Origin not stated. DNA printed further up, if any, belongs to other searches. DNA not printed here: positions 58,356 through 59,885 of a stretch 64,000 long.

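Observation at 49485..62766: Periplasmic Gfo/Idh/MocA, xylose-isomerase-like TIM-barrel and DUF1080 locus; putative oxidative (3-keto) glycoside catabolic system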

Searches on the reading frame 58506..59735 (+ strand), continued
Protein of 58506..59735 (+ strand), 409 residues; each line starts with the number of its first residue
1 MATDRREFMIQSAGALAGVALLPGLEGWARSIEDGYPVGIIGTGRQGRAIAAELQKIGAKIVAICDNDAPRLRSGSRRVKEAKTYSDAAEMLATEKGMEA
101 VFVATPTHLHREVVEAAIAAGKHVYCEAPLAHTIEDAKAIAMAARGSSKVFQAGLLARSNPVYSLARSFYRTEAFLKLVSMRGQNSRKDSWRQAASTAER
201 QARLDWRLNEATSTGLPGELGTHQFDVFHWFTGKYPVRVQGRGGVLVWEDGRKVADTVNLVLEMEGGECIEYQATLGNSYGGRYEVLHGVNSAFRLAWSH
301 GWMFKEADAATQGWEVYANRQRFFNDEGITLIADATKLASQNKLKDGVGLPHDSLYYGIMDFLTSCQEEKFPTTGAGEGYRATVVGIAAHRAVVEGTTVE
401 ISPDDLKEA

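Call 72: find_homologous_proteins(query=window:58506-59735:+, max_evalue=1e-20)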
Query window:58506-59735:+ (409 aa): 2430 proteins with E <= 1e-20 among 8000 candidates; the best 120 are listed.
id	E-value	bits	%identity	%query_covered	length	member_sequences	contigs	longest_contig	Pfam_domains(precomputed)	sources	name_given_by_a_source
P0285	4.3e-269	910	99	100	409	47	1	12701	PF01408.29,PF22725.2,PF02894.23,PF03807.24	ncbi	-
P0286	1.9e-235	799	85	100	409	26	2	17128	PF01408.29,PF22725.2,PF02894.23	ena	-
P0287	3.9e-217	739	79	100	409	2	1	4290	PF01408.29,PF22725.2,PF02894.23,PF03807.24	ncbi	-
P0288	1.0e-213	728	79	100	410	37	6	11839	PF01408.29,PF22725.2,PF02894.23,PF03435.25,PF03807.24,PF03447.23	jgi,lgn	jgi:predicted dehydrogenase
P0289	1.3e-213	727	78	100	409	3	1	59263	PF01408.29,PF22725.2,PF02894.23,PF02254.25,PF03435.25,PF03807.24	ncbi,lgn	-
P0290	1.9e-213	727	79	100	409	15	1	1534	PF01408.29,PF22725.2,PF02894.23,PF03807.24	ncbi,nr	ncbi:MAG: Gfo/Idh/MocA family oxidoreductase [Planctomycetes bacterium]|nr:Gfo/Idh/MocA family oxido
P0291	4.6e-213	726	78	100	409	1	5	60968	PF01408.29,PF22725.2,PF02894.23,PF03807.24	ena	-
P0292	1.5e-212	724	78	100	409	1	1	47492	PF01408.29,PF22725.2,PF02894.23,PF03807.24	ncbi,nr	ncbi:MAG: Gfo/Idh/MocA family oxidoreductase [Planctomycetota bacterium]|nr:Gfo/Idh/MocA family oxid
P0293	6.3e-210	715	77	100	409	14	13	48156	PF01408.29,PF22725.2,PF02894.23,PF02254.25,PF03807.24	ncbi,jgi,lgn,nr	ncbi:MAG TPA: Gfo/Idh/MocA family oxidoreductase [Planctomycetes bacterium]|nr:Gfo/Idh/MocA family o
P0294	1.5e-207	707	77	100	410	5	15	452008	PF01408.29,PF22725.2,PF02894.23,PF03447.23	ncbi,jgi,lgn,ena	-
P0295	8.3e-199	679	78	93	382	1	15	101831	PF01408.29,PF22725.2,PF02894.23,PF03807.24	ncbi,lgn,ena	-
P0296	2.8e-171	588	67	100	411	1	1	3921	PF01408.29,PF22725.2,PF02894.23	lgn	-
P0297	1.3e-164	566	62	99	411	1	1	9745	PF01408.29,PF22725.2,PF02894.23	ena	-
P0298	4.1e-160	551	63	99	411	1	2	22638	PF01408.29,PF22725.2,PF02894.23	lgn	-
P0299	4.9e-160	551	61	99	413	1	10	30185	PF01408.29,PF22725.2,PF02894.23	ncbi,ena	-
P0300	5.6e-158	544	60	99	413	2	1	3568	PF01408.29,PF22725.2,PF02894.23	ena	-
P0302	3.4e-154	532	60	99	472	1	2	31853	PF01408.29,PF22725.2,PF02894.23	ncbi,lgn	-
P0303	1.9e-152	526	59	99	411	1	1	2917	PF01408.29,PF22725.2,PF02894.23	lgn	-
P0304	6.9e-152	524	58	99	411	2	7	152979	PF01408.29,PF22725.2,PF02894.23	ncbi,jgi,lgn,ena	-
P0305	4.8e-150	518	60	99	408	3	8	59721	PF01408.29,PF22725.2,PF02894.23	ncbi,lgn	-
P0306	9.5e-150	517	58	99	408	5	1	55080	PF01408.29,PF22725.2,PF02894.23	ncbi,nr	ncbi:MAG: Gfo/Idh/MocA family oxidoreductase [Phycisphaeraceae bacterium]|nr:Gfo/Idh/MocA family oxi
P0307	1.6e-149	516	60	98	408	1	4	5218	PF01408.29,PF22725.2,PF02894.23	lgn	-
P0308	2.1e-149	516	61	98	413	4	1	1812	PF01408.29,PF22725.2,PF02894.23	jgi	jgi:predicted dehydrogenase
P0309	3.4e-149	515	59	99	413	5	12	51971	PF01408.29,PF22725.2,PF02894.23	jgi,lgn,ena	-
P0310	5.1e-149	515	60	98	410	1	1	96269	PF01408.29,PF22725.2,PF02894.23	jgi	-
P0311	1.3e-148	513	60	98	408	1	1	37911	PF01408.29,PF22725.2,PF02894.23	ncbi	-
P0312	3.5e-148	512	60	98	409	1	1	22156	PF01408.29,PF22725.2,PF02894.23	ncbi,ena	-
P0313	2.3e-147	509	59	98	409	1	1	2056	PF01408.29,PF22725.2,PF02894.23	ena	-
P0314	4.0e-147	509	60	98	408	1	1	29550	PF01408.29,PF22725.2,PF02894.23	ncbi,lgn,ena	-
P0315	4.7e-147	508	59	99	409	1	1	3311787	PF01408.29,PF22725.2,PF02894.23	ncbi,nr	ncbi:MAG: Gfo/Idh/MocA family oxidoreductase [Phycisphaeraceae bacterium]|nr:MAG: Gfo/Idh/MocA famil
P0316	9.0e-147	507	56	99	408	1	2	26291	PF01408.29,PF22725.2,PF02894.23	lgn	-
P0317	1.3e-146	507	58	99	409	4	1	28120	PF01408.29,PF22725.2,PF02894.23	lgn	-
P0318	2.4e-146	506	58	98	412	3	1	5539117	PF02629.26,PF01408.29,PF22725.2,PF02894.23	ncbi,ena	-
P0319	7.8e-146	504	57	100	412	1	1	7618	PF01408.29,PF22725.2,PF02894.23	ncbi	-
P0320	1.1e-145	504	58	100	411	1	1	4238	PF02629.26,PF01408.29,PF22725.2,PF02894.23,PF03807.24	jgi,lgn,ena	-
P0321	1.9e-145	503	59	99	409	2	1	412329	PF01408.29,PF22725.2,PF02894.23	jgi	jgi:predicted dehydrogenase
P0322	2.1e-145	503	58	98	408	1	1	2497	PF01408.29,PF22725.2,PF02894.23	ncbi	-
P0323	1.1e-144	500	58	98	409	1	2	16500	PF01408.29,PF22725.2,PF02894.23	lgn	-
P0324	1.1e-144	500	58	98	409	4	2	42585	PF01408.29,PF22725.2,PF02894.23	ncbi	-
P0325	1.3e-144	500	59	99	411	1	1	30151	PF01408.29,PF22725.2,PF02894.23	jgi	jgi:predicted dehydrogenase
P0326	1.5e-144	500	57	99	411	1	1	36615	PF02629.26,PF01408.29,PF22725.2,PF02894.23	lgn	-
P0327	1.6e-144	500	58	99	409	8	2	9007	PF01408.29,PF22725.2,PF02894.23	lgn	-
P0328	1.7e-144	500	59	99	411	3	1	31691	PF02629.26,PF01408.29,PF22725.2,PF02894.23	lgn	-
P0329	1.9e-144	500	57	98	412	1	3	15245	PF02629.26,PF01408.29,PF22725.2,PF02894.23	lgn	-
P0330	1.9e-144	500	59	99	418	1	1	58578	PF01408.29,PF22725.2,PF02894.23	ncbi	-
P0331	2.2e-144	500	58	98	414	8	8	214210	PF01408.29,PF22725.2,PF02894.23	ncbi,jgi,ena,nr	ncbi:MAG TPA: Gfo/Idh/MocA family oxidoreductase [Planctomycetota bacterium]|jgi:predicted dehydroge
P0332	2.3e-144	499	56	99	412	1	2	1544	PF01408.29,PF22725.2,PF02894.23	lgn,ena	-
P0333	2.5e-144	499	58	99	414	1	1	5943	PF01408.29,PF22725.2,PF02894.23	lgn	-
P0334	4.4e-144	498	61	90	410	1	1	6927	PF01408.29,PF22725.2,PF02894.23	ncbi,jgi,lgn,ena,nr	ncbi:MAG TPA: Gfo/Idh/MocA family oxidoreductase [Phycisphaerales bacterium]|nr:Gfo/Idh/MocA family 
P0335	4.8e-144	498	57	100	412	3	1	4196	PF01408.29,PF22725.2,PF02894.23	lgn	-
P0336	5.5e-144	498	59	98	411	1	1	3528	PF01408.29,PF22725.2,PF02894.23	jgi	jgi:predicted dehydrogenase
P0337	6.6e-144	498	59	98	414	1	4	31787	PF01408.29,PF22725.2,PF02894.23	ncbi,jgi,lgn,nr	ncbi:MAG: Gfo/Idh/MocA family oxidoreductase [Planctomycetota bacterium]|jgi:predicted dehydrogenase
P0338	8.5e-144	498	60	97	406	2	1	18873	PF01408.29,PF22725.2,PF02894.23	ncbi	ncbi:MAG: Gfo/Idh/MocA family oxidoreductase [Planctomycetota bacterium]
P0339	1.2e-143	497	58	99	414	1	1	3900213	PF01408.29,PF22725.2,PF02894.23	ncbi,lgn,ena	-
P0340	1.4e-143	497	57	99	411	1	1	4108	PF02629.26,PF01408.29,PF22725.2,PF02894.23,PF03807.24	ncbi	-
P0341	1.4e-143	497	59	99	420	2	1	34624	PF01408.29,PF22725.2,PF02894.23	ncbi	-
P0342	1.6e-143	497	56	99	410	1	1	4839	PF01408.29,PF22725.2,PF02894.23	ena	-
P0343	1.7e-143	497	57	99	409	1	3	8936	PF01408.29,PF22725.2,PF02894.23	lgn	-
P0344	1.8e-143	496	57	97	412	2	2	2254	PF02629.26,PF01408.29,PF22725.2,PF02894.23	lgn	-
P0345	1.9e-143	496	58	100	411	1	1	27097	PF02629.26,PF01408.29,PF22725.2,PF02894.23,PF03807.24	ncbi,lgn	-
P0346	2.0e-143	496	58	96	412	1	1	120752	PF01408.29,PF22725.2,PF02894.23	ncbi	ncbi:MAG: Gfo/Idh/MocA family oxidoreductase [Planctomycetota bacterium]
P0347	2.1e-143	496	57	98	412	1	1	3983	PF02629.26,PF01408.29,PF22725.2,PF02894.23,PF02254.25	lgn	-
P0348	2.5e-143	496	58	99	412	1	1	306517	PF01408.29,PF22725.2,PF02894.23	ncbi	-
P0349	3.0e-143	496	56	98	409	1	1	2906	PF01408.29,PF22725.2,PF02894.23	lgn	-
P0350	3.1e-143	496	59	99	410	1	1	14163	PF01408.29,PF22725.2,PF02894.23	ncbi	-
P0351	3.2e-143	496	57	98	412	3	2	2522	PF01408.29,PF22725.2,PF02894.23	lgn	-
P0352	4.3e-143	495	58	100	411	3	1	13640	PF02629.26,PF01408.29,PF22725.2,PF02894.23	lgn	-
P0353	5.5e-143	495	56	99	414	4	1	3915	PF01408.29,PF22725.2,PF02894.23,PF03435.25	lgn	-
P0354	7.4e-143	494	57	99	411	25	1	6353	PF01408.29,PF22725.2,PF02894.23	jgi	-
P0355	8.4e-143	494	57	98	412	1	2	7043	PF02629.26,PF01408.29,PF22725.2,PF02894.23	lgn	-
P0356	1.3e-142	494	57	99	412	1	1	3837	PF02629.26,PF01408.29,PF22725.2,PF02894.23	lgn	-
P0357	1.4e-142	494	57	100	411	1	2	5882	PF01408.29,PF22725.2,PF02894.23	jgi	-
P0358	1.6e-142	493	58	99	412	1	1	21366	PF02629.26,PF01408.29,PF22725.2,PF02894.23,PF03807.24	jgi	jgi:predicted dehydrogenase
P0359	1.8e-142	493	56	99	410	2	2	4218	PF02629.26,PF01408.29,PF22725.2,PF02894.23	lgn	-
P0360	1.9e-142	493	57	98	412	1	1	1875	PF02629.26,PF01408.29,PF22725.2,PF02894.23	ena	-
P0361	2.3e-142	493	57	98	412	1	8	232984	PF02629.26,PF01408.29,PF22725.2,PF02894.23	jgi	jgi:predicted dehydrogenase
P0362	2.7e-142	493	58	98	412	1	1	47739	PF02629.26,PF01408.29,PF22725.2,PF02894.23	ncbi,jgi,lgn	-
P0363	3.2e-142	492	58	99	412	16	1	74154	PF01408.29,PF22725.2,PF02894.23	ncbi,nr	ncbi:MAG TPA: Gfo/Idh/MocA family oxidoreductase [Phycisphaerales bacterium]|nr:Gfo/Idh/MocA family 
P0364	3.5e-142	492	57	100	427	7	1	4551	PF01408.29,PF22725.2,PF02894.23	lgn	-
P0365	3.5e-142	492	60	100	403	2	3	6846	PF01408.29,PF22725.2,PF02894.23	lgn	-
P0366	3.8e-142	492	56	98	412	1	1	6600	PF02629.26,PF01408.29,PF22725.2,PF02894.23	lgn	-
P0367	3.8e-142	492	57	99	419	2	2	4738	PF01408.29,PF22725.2,PF02894.23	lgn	-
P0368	4.5e-142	492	58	99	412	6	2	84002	PF01408.29,PF22725.2,PF02894.23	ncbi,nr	ncbi:MAG: Gfo/Idh/MocA family oxidoreductase [Planctomycetes bacterium]|nr:Gfo/Idh/MocA family oxido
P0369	8.9e-142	491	58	98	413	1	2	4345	PF02629.26,PF01408.29,PF22725.2,PF02894.23,PF03447.23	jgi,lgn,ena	-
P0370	9.5e-142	491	56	99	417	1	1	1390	PF01408.29,PF22725.2,PF02894.23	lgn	-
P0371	9.6e-142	491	57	100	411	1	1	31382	PF02629.26,PF01408.29,PF22725.2,PF02894.23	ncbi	-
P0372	1.0e-141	491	58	99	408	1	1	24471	PF01408.29,PF22725.2,PF02894.23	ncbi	-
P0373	1.3e-141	490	56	99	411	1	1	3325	PF01408.29,PF22725.2,PF02894.23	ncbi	-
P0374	1.3e-141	490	57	99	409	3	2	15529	PF01408.29,PF22725.2,PF02894.23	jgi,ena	-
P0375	1.4e-141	490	57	99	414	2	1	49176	PF02629.26,PF01408.29,PF22725.2,PF02894.23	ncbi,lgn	-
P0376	1.5e-141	490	56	99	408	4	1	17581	PF01408.29,PF22725.2,PF02894.23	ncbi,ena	-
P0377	1.5e-141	490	58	99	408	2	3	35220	PF01408.29,PF22725.2,PF02894.23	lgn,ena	-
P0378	1.6e-141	490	57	99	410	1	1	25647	PF01408.29,PF22725.2,PF02894.23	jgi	jgi:predicted dehydrogenase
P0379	1.7e-141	490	55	99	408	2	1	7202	PF01408.29,PF22725.2,PF02894.23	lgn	-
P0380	1.9e-141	490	57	98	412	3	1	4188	PF01408.29,PF22725.2,PF02894.23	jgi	-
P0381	2.0e-141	490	57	99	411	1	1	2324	PF01408.29,PF22725.2,PF02894.23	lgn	-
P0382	2.4e-141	489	56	99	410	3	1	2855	PF01408.29,PF22725.2,PF02894.23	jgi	jgi:predicted dehydrogenase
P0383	2.9e-141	489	57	99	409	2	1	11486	PF02629.26,PF01408.29,PF22725.2,PF02894.23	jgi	jgi:predicted dehydrogenase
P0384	3.6e-141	489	57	99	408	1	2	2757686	PF01408.29,PF22725.2,PF02894.23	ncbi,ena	-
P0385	4.0e-141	489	58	99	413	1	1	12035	PF01408.29,PF22725.2,PF02894.23,PF02254.25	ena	-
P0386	4.1e-141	489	57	99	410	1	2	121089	PF01408.29,PF22725.2,PF02894.23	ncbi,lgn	-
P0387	4.6e-141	489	55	99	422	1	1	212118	PF02629.26,PF01408.29,PF22725.2,PF02894.23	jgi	jgi:predicted dehydrogenase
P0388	6.6e-141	488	56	99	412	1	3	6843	PF01408.29,PF22725.2,PF02894.23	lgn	-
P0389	7.9e-141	488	57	99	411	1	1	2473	PF01408.29,PF22725.2,PF02894.23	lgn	-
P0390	8.4e-141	488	57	99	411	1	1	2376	PF01408.29,PF22725.2,PF02894.23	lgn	-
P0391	1.0e-140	487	56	99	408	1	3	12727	PF01408.29,PF22725.2,PF02894.23,PF03435.25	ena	-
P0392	1.1e-140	487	57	97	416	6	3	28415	PF01408.29,PF22725.2,PF02894.23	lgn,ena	-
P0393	1.4e-140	487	56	99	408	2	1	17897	PF01408.29,PF22725.2,PF02894.23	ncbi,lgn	-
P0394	1.5e-140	487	57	98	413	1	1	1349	PF01408.29,PF22725.2,PF02894.23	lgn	-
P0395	1.7e-140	487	55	98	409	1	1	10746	PF01408.29,PF22725.2,PF02894.23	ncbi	-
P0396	2.0e-140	486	58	97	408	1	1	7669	PF02629.26,PF01408.29,PF22725.2,PF02894.23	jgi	jgi:predicted dehydrogenase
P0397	2.2e-140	486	56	99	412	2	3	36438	PF01408.29,PF22725.2,PF02894.23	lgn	-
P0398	3.3e-140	486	56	100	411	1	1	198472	PF01408.29,PF22725.2,PF02894.23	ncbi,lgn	-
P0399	3.5e-140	486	56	99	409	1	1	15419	PF01408.29,PF22725.2,PF02894.23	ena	-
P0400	3.7e-140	486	56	99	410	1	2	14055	PF01408.29,PF22725.2,PF02894.23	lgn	-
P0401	3.8e-140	486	55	99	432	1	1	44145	PF01408.29,PF22725.2,PF02894.23,PF02254.25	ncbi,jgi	jgi:predicted dehydrogenase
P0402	3.8e-140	486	56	98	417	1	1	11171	PF01408.29,PF22725.2,PF02894.23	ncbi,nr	ncbi:MAG: Gfo/Idh/MocA family oxidoreductase [Phycisphaerales bacterium]|nr:Gfo/Idh/MocA family oxid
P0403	4.8e-140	485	55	99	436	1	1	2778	PF01408.29,PF22725.2,PF02894.23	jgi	jgi:predicted dehydrogenase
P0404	5.3e-140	485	57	99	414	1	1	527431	PF01408.29,PF22725.2,PF02894.23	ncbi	ncbi:MAG: Gfo/Idh/MocA family oxidoreductase [Planctomycetota bacterium]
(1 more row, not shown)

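Call 73: find_encoding_contigs(protein=P0339, flank=9000, max_places=1)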
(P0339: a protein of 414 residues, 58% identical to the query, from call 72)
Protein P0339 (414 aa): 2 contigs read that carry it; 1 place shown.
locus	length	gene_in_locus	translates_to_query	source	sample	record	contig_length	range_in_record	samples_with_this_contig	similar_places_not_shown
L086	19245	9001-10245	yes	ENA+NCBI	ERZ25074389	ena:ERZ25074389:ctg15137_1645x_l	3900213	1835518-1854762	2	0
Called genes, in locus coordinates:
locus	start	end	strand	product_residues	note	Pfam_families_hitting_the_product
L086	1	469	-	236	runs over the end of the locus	-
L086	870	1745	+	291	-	PF07635:PSCyt1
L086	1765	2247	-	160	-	PF10604:Polyketide_cyc2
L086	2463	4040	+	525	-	PF01406:tRNA-synt_1e, PF23493:CysS_C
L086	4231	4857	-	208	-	-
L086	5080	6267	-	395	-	PF06439:3keto-disac_hyd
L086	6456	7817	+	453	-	PF01408:GFO_IDH_MocA, PF02894:GFO_IDH_MocA_C, PF19051:GFO_IDH_MocA_C2, PF22725:GFO_IDH_MocA_C3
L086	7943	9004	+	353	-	PF02424:ApbE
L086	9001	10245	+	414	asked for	PF01408:GFO_IDH_MocA, PF02894:GFO_IDH_MocA_C, PF22725:GFO_IDH_MocA_C3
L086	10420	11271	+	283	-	PF01261:AP_endonuc_2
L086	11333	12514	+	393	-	-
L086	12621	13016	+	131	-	PF01245:Ribosomal_L19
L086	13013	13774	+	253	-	PF27149:YdjY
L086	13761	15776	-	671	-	PF00149:Metallophos, PF13385:Laminin_G_3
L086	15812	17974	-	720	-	PF13089:PP_kinase_N, PF02503:PP_kinase, PF17941:PP_kinase_C_1, PF13091:PLDc_2 (faint), PF13090:PP_kinase_C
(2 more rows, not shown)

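Call 74: find_encoding_contigs(protein=P0318, flank=9000, max_places=1)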
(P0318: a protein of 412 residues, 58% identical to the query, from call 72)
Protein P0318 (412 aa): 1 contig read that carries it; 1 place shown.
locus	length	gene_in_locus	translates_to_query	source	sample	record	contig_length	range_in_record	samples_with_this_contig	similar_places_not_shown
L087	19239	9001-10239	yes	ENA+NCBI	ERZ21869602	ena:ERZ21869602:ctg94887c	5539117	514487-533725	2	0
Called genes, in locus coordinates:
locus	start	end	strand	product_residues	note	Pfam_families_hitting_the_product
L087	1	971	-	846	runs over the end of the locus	PF22666:Glyco_hydro_2_N2, PF00703:Glyco_hydro_2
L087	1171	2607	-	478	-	PF02614:UxaC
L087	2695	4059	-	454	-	PF00884:Sulfatase, PF01663:Phosphodiest (faint), PF16347:SGSH_C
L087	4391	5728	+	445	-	PF03825:Nuc_H_symport, PF07690:MFS_1, PF12832:MFS_1_like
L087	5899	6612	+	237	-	PF06439:3keto-disac_hyd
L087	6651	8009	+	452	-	PF01408:GFO_IDH_MocA, PF02894:GFO_IDH_MocA_C, PF19051:GFO_IDH_MocA_C2, PF22725:GFO_IDH_MocA_C3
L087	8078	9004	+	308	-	PF02424:ApbE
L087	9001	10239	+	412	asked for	PF01408:GFO_IDH_MocA, PF02629:CoA_binding (weak), PF22725:GFO_IDH_MocA_C3, PF02894:GFO_IDH_MocA_C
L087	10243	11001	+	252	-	PF27139:Aq_1264_TM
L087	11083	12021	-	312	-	PF01261:AP_endonuc_2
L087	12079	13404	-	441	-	PF01408:GFO_IDH_MocA, PF22725:GFO_IDH_MocA_C3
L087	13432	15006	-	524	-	PF04264:YceI, PF03781:FGE-sulfatase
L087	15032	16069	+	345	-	PF02424:ApbE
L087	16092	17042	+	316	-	PF01261:AP_endonuc_2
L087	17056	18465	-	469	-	PF00474:SSF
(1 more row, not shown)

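Call 79: predict_structure(alignment_id=A3)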
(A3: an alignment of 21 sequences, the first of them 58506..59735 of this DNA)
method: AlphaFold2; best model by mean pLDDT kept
length: 409 residues; sequences in the alignment: 21
mean_pLDDT: 76.0   pTM: 0.80
mean pLDDT of the five models: 76.0, 70.9, 70.0, 69.2, 67.1
residues with pLDDT >= 90: 160; 70-90: 107; 50-70: 65; < 50: 77
segments of 3 or more residues with pLDDT < 50: 1-3, 8-29, 298-303, 309-312, 318-349
pLDDT, mean of each block of 10 residues (from residue 1): 43 37 39 83 93 92 96 93 97 97 96 97 96 95 94 89 64 62 58 85 87 87 86 88 73 82 87 69 61 54 49 46 33 39 41 82 92 91 94 92 75
secondary structure, 60 per line:
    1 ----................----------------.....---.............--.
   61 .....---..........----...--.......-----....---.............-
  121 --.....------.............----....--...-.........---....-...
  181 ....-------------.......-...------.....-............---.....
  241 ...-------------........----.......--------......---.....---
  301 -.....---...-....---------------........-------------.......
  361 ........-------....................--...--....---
elements in order: H5-20 E37-41 H45-57 E60-65 H69-78 E83-85 H88-94 E100-103 H107-119 E123-127 H134-146 E151-154 H161-169 H173-176 E178-184 H198-204 H215-219 H221-232 E236-243 E257-264 E269-275 E284-289 E293-297 E302-306 E314-317 H333-340 H354-368 H376-395 E398-400 H403-406
